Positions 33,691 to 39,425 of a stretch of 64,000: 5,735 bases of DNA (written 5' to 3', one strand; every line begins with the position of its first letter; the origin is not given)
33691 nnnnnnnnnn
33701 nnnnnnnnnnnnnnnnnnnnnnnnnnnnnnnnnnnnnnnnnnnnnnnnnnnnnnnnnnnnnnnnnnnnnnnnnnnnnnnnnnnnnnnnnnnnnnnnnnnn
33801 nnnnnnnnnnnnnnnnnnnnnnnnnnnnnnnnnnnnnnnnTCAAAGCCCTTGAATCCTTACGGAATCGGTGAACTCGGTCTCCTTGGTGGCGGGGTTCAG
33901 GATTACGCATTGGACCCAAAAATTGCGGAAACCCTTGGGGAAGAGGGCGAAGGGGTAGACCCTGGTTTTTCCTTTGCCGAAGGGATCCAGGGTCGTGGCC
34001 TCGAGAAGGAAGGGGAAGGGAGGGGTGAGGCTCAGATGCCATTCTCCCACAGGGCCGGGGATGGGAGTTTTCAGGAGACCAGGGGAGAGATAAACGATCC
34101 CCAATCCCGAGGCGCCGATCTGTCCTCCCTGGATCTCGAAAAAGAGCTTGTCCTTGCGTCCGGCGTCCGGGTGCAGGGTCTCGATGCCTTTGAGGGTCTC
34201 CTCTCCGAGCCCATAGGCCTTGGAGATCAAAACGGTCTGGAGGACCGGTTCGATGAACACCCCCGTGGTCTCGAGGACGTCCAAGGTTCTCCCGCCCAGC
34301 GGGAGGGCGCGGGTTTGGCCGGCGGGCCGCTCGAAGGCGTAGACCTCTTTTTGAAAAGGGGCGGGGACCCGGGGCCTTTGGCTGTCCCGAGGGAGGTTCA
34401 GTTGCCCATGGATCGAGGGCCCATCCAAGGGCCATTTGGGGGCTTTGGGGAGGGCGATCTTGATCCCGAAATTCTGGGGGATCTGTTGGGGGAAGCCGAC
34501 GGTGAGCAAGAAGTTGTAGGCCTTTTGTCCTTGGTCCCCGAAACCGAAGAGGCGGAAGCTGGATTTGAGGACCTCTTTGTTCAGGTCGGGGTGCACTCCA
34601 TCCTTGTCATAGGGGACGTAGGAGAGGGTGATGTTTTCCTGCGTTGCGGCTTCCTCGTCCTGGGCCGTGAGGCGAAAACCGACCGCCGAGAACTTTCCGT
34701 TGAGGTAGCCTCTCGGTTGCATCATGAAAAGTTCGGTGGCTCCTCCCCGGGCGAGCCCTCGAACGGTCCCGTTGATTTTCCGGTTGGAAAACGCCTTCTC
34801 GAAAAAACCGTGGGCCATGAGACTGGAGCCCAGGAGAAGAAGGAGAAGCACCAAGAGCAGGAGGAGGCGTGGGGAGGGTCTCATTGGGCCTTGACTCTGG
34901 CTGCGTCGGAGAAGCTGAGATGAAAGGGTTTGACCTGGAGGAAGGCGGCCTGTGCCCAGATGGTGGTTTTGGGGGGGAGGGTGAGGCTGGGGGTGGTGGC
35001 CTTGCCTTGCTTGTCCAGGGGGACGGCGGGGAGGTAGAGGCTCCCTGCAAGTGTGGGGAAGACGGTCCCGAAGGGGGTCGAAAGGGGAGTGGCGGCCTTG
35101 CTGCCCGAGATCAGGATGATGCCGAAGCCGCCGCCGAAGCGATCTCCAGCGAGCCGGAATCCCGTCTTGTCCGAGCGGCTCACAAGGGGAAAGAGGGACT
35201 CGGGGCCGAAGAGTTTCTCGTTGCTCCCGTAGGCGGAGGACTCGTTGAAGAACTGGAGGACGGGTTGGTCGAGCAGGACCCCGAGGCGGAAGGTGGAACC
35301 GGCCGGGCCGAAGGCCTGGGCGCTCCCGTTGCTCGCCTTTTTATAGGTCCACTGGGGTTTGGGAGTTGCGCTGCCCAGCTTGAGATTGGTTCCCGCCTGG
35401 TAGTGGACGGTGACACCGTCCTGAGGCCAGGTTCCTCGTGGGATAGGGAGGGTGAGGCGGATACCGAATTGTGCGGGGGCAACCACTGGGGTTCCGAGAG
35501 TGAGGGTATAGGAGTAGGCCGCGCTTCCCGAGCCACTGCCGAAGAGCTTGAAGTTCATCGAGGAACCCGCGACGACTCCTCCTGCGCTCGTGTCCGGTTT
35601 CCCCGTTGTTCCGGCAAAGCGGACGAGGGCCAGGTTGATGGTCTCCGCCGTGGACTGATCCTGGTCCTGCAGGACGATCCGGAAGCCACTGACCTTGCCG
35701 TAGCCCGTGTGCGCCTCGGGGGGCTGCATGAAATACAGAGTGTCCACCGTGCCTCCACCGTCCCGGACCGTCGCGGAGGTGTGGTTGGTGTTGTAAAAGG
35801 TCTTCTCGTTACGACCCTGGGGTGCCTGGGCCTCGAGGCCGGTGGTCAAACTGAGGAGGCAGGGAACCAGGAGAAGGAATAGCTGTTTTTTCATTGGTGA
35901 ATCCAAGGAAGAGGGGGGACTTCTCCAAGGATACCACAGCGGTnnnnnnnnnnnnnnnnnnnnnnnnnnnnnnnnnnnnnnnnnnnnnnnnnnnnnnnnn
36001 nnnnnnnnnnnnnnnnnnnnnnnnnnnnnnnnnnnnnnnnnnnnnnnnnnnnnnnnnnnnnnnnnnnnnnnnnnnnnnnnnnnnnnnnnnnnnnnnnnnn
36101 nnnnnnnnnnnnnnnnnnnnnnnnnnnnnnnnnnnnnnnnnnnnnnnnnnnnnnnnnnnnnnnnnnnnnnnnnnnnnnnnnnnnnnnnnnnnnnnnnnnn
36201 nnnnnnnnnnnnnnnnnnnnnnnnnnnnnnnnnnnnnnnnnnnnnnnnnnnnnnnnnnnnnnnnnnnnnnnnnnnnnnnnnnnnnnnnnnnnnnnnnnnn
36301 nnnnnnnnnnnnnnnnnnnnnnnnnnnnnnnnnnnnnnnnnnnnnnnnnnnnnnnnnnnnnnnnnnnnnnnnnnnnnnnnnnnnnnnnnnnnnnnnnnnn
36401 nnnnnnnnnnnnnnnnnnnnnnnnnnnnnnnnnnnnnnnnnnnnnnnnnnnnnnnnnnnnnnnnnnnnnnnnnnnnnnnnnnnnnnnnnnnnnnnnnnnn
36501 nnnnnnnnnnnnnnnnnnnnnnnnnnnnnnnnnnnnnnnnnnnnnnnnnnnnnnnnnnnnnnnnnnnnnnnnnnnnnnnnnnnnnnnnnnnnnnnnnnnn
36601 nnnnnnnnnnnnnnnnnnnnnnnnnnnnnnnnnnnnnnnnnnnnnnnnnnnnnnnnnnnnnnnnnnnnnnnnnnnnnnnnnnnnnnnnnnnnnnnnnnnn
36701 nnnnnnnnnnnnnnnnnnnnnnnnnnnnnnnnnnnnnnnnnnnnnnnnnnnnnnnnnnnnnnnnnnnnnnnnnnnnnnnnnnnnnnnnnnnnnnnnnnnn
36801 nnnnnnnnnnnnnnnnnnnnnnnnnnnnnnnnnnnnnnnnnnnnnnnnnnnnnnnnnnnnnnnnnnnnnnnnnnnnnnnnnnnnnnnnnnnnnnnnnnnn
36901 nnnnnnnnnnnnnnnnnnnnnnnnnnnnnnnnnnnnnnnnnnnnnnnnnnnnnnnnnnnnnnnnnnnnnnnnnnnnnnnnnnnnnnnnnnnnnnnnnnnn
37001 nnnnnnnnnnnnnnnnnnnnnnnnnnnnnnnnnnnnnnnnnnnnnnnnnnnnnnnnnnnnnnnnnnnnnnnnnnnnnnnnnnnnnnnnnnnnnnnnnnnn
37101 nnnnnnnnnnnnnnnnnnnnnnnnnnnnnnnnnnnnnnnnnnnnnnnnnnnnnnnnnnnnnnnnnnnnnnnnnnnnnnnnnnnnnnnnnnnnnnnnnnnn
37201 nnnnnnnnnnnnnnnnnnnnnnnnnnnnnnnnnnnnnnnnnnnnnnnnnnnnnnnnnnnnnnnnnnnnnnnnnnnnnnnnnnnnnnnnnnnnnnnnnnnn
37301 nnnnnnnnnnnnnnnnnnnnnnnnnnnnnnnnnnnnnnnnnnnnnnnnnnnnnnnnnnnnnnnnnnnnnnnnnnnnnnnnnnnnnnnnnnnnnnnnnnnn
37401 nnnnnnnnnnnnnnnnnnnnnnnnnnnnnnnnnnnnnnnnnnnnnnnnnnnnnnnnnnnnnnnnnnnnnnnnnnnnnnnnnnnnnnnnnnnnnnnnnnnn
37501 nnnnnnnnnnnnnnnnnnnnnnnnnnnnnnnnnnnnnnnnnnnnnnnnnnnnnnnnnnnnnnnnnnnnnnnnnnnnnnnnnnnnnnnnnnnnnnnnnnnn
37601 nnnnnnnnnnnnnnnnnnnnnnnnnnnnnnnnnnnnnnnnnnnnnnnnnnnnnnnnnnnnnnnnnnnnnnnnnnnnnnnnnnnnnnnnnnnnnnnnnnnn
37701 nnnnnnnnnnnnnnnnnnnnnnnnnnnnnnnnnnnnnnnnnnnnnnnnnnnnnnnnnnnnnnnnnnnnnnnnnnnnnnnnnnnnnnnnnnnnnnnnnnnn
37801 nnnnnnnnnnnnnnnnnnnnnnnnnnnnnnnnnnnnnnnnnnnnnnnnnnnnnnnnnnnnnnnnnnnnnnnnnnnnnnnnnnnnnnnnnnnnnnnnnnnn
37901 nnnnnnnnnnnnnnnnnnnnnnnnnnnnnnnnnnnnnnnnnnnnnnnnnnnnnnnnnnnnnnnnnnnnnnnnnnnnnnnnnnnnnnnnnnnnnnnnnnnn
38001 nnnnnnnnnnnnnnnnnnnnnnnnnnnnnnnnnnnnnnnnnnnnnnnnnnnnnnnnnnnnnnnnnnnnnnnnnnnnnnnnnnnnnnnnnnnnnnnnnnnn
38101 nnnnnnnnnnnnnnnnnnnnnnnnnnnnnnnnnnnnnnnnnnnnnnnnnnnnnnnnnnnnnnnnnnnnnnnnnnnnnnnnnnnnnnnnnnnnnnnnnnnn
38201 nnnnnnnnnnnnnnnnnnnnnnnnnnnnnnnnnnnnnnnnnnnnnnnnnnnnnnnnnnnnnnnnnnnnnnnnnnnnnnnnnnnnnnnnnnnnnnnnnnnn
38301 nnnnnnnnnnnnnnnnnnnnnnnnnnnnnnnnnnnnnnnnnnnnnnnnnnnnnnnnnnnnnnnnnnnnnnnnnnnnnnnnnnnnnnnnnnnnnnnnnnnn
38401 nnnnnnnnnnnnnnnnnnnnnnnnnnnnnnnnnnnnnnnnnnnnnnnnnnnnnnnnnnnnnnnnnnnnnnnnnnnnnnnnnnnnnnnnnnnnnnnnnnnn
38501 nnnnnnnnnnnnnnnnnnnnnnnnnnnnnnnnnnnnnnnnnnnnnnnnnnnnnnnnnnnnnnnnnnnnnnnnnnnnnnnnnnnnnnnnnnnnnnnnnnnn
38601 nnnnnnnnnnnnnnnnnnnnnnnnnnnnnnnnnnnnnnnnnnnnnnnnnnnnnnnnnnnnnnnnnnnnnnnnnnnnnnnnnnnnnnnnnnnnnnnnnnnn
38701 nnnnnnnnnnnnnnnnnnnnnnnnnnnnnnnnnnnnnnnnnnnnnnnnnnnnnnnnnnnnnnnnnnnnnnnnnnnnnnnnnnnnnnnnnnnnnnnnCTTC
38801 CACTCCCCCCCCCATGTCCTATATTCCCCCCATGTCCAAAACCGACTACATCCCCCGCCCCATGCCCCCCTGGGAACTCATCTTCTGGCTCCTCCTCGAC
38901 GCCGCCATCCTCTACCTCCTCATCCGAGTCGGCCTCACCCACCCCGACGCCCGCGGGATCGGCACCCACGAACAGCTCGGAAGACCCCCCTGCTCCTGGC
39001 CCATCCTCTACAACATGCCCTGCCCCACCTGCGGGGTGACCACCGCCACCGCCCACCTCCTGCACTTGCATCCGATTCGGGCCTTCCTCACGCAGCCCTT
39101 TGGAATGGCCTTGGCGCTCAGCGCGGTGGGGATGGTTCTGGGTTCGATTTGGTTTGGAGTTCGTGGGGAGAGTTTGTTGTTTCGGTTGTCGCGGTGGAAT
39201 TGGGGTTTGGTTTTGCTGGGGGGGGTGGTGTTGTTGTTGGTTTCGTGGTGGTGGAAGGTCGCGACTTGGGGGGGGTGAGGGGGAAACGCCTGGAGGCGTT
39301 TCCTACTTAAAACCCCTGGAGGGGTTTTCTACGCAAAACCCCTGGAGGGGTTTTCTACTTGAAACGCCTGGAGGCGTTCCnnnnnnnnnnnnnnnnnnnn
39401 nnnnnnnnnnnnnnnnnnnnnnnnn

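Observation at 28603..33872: GTGA-coupled membrane Ser/Thr kinase plus pseudokinase pair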

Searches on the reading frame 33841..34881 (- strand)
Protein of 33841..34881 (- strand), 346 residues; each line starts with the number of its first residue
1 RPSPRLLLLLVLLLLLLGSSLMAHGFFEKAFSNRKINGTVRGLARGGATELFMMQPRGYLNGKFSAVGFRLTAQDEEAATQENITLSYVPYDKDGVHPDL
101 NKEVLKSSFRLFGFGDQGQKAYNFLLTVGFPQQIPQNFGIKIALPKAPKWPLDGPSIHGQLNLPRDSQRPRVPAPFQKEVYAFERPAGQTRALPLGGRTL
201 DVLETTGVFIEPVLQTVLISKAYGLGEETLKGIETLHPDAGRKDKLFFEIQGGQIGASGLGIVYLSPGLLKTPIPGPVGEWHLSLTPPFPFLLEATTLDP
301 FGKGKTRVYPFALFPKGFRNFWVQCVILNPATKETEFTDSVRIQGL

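Call 21: search_protein_families(library=pfam, proteins=[window:33841-34881:-], max_evalue=0.1)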
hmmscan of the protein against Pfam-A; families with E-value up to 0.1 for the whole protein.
window:33841-34881:- (346 aa): 0 families

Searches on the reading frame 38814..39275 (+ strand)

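Call 83: search_protein_families(library=pfam, proteins=[window:38814-39275:+], max_evalue=0.00001)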
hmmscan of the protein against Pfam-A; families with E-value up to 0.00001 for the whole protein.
window:38814-39275:+ (154 aa): 1 family
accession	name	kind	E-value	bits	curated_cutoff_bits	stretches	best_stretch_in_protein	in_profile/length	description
PF10825.13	DUF2752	-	5.3e-09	36.4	27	1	60-104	1-45/49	Protein of unknown function (DUF2752)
